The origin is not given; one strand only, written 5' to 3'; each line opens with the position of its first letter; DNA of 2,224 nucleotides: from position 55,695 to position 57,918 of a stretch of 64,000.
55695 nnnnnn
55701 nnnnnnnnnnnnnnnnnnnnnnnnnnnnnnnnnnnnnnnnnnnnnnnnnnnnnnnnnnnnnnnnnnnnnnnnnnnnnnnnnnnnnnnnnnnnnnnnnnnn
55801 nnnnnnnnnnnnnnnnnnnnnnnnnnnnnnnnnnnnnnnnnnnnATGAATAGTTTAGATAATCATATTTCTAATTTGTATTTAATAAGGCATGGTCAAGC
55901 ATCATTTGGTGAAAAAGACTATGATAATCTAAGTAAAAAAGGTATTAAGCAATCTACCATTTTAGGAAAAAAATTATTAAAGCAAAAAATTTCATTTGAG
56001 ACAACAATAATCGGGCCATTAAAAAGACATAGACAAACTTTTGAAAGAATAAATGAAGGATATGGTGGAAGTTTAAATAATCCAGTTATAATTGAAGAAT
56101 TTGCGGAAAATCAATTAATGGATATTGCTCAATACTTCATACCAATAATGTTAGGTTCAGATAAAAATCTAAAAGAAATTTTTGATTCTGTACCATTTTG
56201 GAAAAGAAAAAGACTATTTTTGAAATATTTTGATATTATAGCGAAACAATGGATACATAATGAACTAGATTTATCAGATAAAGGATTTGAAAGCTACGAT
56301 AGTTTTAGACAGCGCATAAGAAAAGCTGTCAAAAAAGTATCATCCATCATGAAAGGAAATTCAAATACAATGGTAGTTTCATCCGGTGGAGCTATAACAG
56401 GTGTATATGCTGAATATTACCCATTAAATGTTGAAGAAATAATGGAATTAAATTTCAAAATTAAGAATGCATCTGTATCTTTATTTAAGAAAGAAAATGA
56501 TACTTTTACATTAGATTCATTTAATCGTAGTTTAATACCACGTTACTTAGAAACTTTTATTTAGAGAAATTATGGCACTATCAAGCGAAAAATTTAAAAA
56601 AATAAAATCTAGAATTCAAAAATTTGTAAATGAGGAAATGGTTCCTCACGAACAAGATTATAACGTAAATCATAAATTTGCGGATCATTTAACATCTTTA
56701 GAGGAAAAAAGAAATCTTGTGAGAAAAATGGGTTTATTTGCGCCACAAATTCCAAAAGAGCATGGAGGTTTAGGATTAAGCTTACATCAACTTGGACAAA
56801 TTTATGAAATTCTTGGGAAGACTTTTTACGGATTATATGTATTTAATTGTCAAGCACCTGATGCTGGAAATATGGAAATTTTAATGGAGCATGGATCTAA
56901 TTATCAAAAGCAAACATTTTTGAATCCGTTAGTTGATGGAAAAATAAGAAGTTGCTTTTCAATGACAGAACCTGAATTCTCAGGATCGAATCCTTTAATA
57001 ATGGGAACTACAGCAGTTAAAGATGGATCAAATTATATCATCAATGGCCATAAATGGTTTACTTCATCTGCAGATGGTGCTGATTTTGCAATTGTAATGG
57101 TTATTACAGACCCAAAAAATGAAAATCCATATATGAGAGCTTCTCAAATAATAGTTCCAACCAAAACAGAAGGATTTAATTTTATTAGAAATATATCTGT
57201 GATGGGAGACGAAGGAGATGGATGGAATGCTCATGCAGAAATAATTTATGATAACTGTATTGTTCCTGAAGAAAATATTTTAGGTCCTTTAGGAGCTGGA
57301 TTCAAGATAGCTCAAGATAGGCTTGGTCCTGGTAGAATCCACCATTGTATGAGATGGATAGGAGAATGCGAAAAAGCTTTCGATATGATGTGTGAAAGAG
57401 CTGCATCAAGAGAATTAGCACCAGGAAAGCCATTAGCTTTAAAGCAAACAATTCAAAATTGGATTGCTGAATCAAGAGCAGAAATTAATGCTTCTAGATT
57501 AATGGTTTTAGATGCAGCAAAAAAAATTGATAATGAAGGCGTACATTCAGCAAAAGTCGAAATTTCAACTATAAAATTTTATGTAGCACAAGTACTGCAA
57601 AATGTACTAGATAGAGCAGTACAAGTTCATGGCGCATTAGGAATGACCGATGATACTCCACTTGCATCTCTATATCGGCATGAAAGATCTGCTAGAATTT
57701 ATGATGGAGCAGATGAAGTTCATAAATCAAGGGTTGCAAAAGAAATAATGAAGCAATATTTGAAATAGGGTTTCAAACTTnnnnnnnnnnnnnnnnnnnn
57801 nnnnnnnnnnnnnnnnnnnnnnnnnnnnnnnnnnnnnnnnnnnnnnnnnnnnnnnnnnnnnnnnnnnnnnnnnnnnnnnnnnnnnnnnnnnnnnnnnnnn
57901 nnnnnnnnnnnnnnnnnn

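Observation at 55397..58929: Split ACAD10/ACAD11-like kinase plus atypical acyl-CoA dehydrogenase, with a histidine phosphatase and a MaoC hydratase: candidate 4-hydroxyacyl-CoA catabolic module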

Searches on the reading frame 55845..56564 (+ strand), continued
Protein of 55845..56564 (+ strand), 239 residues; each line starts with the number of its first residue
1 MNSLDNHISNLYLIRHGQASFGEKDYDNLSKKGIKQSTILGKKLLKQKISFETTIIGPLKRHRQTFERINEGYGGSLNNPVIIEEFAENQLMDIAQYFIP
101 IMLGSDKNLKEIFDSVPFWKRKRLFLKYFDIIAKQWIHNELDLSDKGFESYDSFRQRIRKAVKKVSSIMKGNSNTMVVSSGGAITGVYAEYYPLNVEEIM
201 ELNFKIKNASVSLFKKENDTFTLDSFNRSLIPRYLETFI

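Call 91: search_dna_similar(query=L011:6630-7001:+, collection=plasmids, mode=protein, max_evalue=0.00001, max_rows=40)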
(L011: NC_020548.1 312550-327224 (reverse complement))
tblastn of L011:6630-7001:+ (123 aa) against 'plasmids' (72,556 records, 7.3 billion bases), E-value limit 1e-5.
Records with a match: 7; places in all: 7; records where one place covers at least 80% of the query: 7.
Best place of each record, by identity: >=99% 1; <60% 6.
By first word of the organism name: Pseudomonas 2; Azoarcus 1; Massilia 1; Stutzerimonas 1; Paroceanicella 1; Azotobacter 1.
By predicted mobility (MOB-suite, as given by PLSDB): mobilizable 3; non-mobilizable 3; conjugative 1.
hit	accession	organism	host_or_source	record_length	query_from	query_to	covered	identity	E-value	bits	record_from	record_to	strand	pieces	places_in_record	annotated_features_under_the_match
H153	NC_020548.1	Azoarcus sp. KH32C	-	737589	1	123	100%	100.0%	4e-61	208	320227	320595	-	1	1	DUF6285 domain-containing protein | phosphotransferase family protein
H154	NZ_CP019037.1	Massilia putida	Soil,wolfram mine tailing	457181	1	123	100%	42.1%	1e-16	81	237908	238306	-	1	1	DUF6285 domain-containing protein | phosphotransferase family protein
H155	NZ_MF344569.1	Pseudomonas aeruginosa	-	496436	4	119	94%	44.0%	5e-6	51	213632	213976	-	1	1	lvaB: 4-hydroxypentanoyl-CoA kinase subunit LvaB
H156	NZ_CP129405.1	Pseudomonas aeruginosa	Homo sapiens,Secretions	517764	4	119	94%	44.0%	5e-6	51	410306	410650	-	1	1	lvaB: 4-hydroxypentanoyl-CoA kinase subunit LvaB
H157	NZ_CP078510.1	Stutzerimonas stutzeri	mixed culture,marine sludge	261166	1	119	97%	41.7%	1e-6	53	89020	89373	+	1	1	DUF6285 domain-containing protein | phosphotransferase family protein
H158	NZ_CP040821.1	Paroceanicella profunda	Cell culture,Deep seawater from Mariana ...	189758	1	119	97%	41.2%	4e-12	69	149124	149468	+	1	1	DUF6285 domain-containing protein | phosphotransferase family protein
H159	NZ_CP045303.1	Azotobacter salinestris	cell culture,soil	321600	10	119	89%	36.4%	9e-6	50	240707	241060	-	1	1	DUF6285 domain-containing protein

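Call 92: get_annotated_region(hit=H155, flank=6000)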
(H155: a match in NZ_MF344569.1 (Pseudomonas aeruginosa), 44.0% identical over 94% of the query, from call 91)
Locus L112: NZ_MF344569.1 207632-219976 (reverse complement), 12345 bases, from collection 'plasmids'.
description: Pseudomonas aeruginosa strain 12939 plasmid p12939-PER, complete sequence
organism: Pseudomonas aeruginosa (NCBI taxid 287)
taxonomy: Bacteria; Pseudomonadota; Gammaproteobacteria; Pseudomonadales; Pseudomonadaceae; Pseudomonas; Pseudomonas aeruginosa
host: -; source: -; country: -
typing (MOB-suite, as given by PLSDB): non-mobilizable; replicon rep_cluster_1115; mating-pair formation MPF_I
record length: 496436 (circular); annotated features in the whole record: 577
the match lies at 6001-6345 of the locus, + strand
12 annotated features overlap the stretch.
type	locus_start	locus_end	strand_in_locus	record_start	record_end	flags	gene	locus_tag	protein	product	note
CDS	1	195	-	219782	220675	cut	-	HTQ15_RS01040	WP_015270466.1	plasmid partitioning protein RepB C-terminal domain-containing protein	-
CDS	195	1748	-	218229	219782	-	-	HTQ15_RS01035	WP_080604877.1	recombinase family protein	GO:0006310 - DNA recombination [Evidence IEA]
CDS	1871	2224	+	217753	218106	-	-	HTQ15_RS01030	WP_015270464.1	hypothetical protein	-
CDS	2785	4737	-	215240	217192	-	prpR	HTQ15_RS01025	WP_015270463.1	propionate catabolism operon regulatory protein PrpR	GO:0000160 - phosphorelay signal transduction system [Evidence IEA]; GO:0019629 - propionate catabolic process, ...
CDS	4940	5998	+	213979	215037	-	-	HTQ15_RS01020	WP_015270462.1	phosphotransferase family protein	-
CDS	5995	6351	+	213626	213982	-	lvaB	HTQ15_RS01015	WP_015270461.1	4-hydroxypentanoyl-CoA kinase subunit LvaB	-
CDS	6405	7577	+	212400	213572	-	-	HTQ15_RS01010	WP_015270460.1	acyl-CoA dehydrogenase family protein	-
CDS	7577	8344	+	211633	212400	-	-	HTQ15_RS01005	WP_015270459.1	glucose 1-dehydrogenase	-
CDS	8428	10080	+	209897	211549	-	-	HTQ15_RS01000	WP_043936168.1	acyl-CoA synthetase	-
CDS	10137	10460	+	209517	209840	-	-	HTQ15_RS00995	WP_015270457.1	DUF485 domain-containing protein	-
CDS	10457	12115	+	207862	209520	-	-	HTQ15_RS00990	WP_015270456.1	cation acetate symporter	-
CDS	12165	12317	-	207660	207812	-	-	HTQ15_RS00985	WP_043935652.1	hypothetical protein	-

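Call 93: get_annotated_region(hit=H158, flank=5000)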
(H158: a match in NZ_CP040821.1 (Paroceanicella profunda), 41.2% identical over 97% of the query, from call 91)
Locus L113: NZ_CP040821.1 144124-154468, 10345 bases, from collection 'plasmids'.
description: Paroceanicella profunda strain D4M1 plasmid pD4M1C, complete sequence
organism: Paroceanicella profunda (NCBI taxid 2579971)
taxonomy: Bacteria; Pseudomonadota; Alphaproteobacteria; Rhodobacterales; Paracoccaceae; Paroceanicella; Paroceanicella profunda
host: -; source: Cell culture,Deep seawater from Mariana Trench; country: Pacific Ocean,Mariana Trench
typing (MOB-suite, as given by PLSDB): non-mobilizable
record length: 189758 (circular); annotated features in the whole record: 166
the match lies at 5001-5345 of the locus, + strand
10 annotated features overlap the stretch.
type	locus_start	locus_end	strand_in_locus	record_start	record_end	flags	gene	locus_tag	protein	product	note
CDS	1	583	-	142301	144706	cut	-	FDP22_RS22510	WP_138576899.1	EAL domain-containing protein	-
CDS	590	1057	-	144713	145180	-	-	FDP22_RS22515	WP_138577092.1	molybdopterin-dependent oxidoreductase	-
CDS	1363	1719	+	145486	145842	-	-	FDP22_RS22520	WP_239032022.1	6-carboxytetrahydropterin synthase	GO:0008616 - queuosine biosynthetic process [Evidence IEA]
CDS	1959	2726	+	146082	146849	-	-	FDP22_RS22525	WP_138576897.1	SDR family NAD(P)-dependent oxidoreductase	-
CDS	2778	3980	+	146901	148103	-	-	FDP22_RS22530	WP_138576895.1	acyl-CoA dehydrogenase family protein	-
CDS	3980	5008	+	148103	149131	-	-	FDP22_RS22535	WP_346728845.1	phosphotransferase family protein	-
CDS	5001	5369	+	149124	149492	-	-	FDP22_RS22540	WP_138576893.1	DUF6285 domain-containing protein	-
CDS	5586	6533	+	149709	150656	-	-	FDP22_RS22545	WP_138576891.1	nitronate monooxygenase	-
CDS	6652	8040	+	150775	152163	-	-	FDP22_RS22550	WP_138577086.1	GntP family permease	GO:0055085 - transmembrane transport [Evidence IEA]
CDS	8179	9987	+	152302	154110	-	nhaA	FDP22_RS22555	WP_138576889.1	Na+/H+ antiporter NhaA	GO:1902600 - proton transmembrane transport [Evidence IEA]; GO:0006814 - sodium ion transport [Evidence IEA]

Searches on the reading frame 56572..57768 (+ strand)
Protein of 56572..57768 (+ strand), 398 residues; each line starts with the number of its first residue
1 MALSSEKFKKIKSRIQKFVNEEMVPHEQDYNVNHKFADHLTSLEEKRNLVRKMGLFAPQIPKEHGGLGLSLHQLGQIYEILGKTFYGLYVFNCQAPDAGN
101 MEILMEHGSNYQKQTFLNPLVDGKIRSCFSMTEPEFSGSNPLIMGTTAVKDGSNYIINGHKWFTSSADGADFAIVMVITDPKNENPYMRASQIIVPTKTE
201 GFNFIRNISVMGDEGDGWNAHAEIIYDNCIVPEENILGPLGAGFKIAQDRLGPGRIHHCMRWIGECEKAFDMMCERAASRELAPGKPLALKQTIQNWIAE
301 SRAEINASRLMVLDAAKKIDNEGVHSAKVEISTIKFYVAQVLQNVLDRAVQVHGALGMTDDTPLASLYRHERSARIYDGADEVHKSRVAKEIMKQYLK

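Call 3: search_protein_families(library=pfam, proteins=[window:56572-57768:+], max_evalue=0.01)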
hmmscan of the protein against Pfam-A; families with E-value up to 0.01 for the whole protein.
window:56572-57768:+ (398 aa): 5 families
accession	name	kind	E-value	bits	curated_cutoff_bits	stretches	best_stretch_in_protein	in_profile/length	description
PF00441.29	Acyl-CoA_dh_1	-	3.2e-38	131.7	22.4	1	241-392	1-149/150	Acyl-CoA dehydrogenase, C-terminal domain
PF02770.24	Acyl-CoA_dh_M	-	2.8e-15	56.7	33.3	1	128-228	1-96/97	Acyl-CoA dehydrogenase, middle domain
PF02771.21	Acyl-CoA_dh_N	-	2.2e-14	54.2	22.9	1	6-124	2-113/113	Acyl-CoA dehydrogenase, N-terminal domain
PF08028.16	Acyl-CoA_dh_2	-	1.7e-11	44.9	22.7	1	258-377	3-129/134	Acyl-CoA dehydrogenase, C-terminal domain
PF11794.13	HpaB_N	-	0.0092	16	35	0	156-237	179-269/270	4-hydroxyphenylacetate 3-hydroxylase N terminal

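Call 4: search_protein_families(library=ncbifam, proteins=[window:56572-57768:+], max_evalue=0.01)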
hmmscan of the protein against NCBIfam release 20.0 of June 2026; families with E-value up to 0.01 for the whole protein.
window:56572-57768:+ (398 aa): 22 families
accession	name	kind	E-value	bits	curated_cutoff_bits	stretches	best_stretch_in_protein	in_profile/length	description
NF042972.1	AcrlCoAredClosAcrC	equivalog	8.1e-57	192.6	640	1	6-394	7-378/378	acryloyl-CoA reductase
NF045552.1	GlutCoADH_Des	equivalog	1.4e-41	143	470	1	5-390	6-377/387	glutaryl-CoA dehydrogenase Acd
NF058590.1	AcCoDHFadEBacil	equivalog_domain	1.3e-40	139.5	600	1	6-398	23-416/586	acyl-CoA dehydrogenase FadE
NF045652.1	ProlPCPDhRedW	equivalog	1.1e-39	136.3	650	1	35-392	25-373/376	L-prolyl-[peptidyl-carrier protein] dehydrogenase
NF053553.1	prodigi_MBC_PigA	equivalog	1.6e-39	136.1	500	1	9-392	10-379/381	prodigiosin MBC biosynthesis dehydrogenase PigA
NF008997.0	PRK12341.1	equivalog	9.5e-38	130.2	537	1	52-396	48-380/382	acyl-CoA dehydrogenase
NF002885.1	PRK03354.1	equivalog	2.2e-37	129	540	1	52-396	48-377/378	crotonobetainyl-CoA dehydrogenase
NF043006.1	CyhCrbnylCoADH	equivalog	1.9e-34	119.3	650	1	5-395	5-378/380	cyclohexane-1-carbonyl-CoA dehydrogenase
NF042439.1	SulpropCoADesulf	equivalog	2.8e-34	118.5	600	1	50-396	33-374/379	3-sulfinopropanoyl-CoA desulfinase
TIGR03207.1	cyc_hxne_CoA_dh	equivalog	2.3e-26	92.4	575.35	1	46-391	34-370/372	cyclohexanecarboxyl-CoA dehydrogenase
TIGR03204.1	pimC_large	equivalog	2.5e-18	66.2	623.85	1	46-392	45-392/395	pimeloyl-CoA dehydrogenase large subunit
NF052270.1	Staph_DH_FadE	equivalog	7.5e-17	61.1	600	1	104-389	117-390/400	acyl-CoA dehydrogenase FadE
TIGR04022.1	sulfur_SfnB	equivalog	3.9e-13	49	430.9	1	50-377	42-362/391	SfnB family sulfur acquisition oxidoreductase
TIGR03203.1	pimD_small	equivalog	5.1e-12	45.6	652.7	1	62-389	58-373/378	pimeloyl-CoA dehydrogenase small subunit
NF007000.1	PRK09463.1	subfamily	1.3e-10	40.3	600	1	10-139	42-170/726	acyl-CoA dehydrogenase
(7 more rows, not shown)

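Call 5: search_solved_structures(query=window:56572-57768:+, max_evalue=1e-10, show_alignments=2)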
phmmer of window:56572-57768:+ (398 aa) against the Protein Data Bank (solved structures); distinct sequences matched with E-value up to 1e-10: 79 (the best 60 are shown).
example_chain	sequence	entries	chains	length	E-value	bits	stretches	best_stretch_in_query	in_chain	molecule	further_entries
8v3u_A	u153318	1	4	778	1.1e-76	261.6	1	6-392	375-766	Acyl-Coenzyme A dehydrogenase family, member 11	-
8v3v_A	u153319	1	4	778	5.6e-76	259.2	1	6-392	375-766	Acyl-Coenzyme A dehydrogenase family, member 11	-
2wbi_A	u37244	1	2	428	1.5e-75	257.7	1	43-391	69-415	ACYL-COA DEHYDROGENASE FAMILY MEMBER 11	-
4hr3_A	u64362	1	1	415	1.2e-74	254.8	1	40-396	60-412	Putative acyl-CoA dehydrogenase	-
5ol2_C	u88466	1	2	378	1.1e-45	159.5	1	1-393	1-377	Acyl-CoA dehydrogenase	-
1ukw_A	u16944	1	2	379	7.8e-40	140.2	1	6-393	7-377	acyl-CoA dehydrogenase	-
1jqi_A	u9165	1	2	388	2.2e-37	132.2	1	10-396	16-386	short chain acyl-CoA dehydrogenase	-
4n5f_A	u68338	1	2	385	3.1e-37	131.7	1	104-391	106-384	Putative acyl-CoA dehydrogenase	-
6fah_C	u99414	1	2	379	5.1e-37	131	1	47-393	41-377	Caffeyl-CoA reductase-Etf complex subunit CarC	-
4m9a_A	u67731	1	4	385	1.2e-36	129.8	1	104-391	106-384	Acyl-CoA dehydrogenase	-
2vig_A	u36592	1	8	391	1.9e-36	129.1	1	50-396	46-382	SHORT-CHAIN SPECIFIC ACYL-COA DEHYDROGENASE,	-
7y0a_A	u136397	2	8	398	2.8e-36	128.5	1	50-396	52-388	Short-chain specific acyl-CoA dehydrogenase, mitochondrial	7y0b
4l1f_A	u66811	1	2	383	3e-36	128.4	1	47-393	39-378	Acyl-CoA dehydrogenase domain protein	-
8sgs_A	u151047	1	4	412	3.2e-36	128.3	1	50-396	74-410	Short-chain specific acyl-CoA dehydrogenase, mitochondrial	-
2jif_A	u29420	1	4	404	3.5e-36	128.2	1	9-396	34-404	SHORT/BRANCHED CHAIN SPECIFIC ACYL-COA DEHYDROGENASE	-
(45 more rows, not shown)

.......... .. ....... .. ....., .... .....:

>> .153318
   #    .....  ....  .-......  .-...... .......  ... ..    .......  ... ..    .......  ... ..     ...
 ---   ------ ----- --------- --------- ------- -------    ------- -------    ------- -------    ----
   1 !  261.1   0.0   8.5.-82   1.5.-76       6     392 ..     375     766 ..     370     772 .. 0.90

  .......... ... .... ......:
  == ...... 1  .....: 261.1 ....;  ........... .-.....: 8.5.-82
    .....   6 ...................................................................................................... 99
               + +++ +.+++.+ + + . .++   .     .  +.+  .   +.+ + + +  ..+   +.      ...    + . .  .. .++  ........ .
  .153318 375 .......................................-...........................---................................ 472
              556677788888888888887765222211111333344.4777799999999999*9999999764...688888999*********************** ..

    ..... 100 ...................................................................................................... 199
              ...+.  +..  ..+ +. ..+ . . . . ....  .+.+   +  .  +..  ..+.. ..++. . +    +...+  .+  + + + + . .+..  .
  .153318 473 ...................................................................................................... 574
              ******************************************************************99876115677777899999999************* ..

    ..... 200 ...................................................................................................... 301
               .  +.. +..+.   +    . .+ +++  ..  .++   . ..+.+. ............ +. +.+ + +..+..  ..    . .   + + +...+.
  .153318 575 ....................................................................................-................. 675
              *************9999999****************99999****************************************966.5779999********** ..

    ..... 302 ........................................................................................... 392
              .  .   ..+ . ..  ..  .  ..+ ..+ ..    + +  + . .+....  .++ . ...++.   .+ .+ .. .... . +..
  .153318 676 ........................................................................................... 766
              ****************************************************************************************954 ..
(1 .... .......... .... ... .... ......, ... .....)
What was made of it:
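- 56572..57768 (+): ACAD10/11/LvaC-type acyl-CoA 'dehydrogenase', predicted to eliminate phosphate from 4-phosphoacyl-CoA. The phosphate-binding helix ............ is at 57319-57354. The catalytic Asp378 is at 57703-57705. PDB matches: ACAD11 8v3u 261.6 bits against 159.5 for the best ordinary ACAD (call 5).
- On ACAD10/ACAD11/LvaC-type ACAD (4-phosphoacyl-CoA phosphate-eliminating): Asp378 (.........) aligns with the ACAD11 column that is D in 8v3u and N in the mutant 8v3v (call 5). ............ (aa 250-261) is identical to the ACAD11 segment (call 5).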
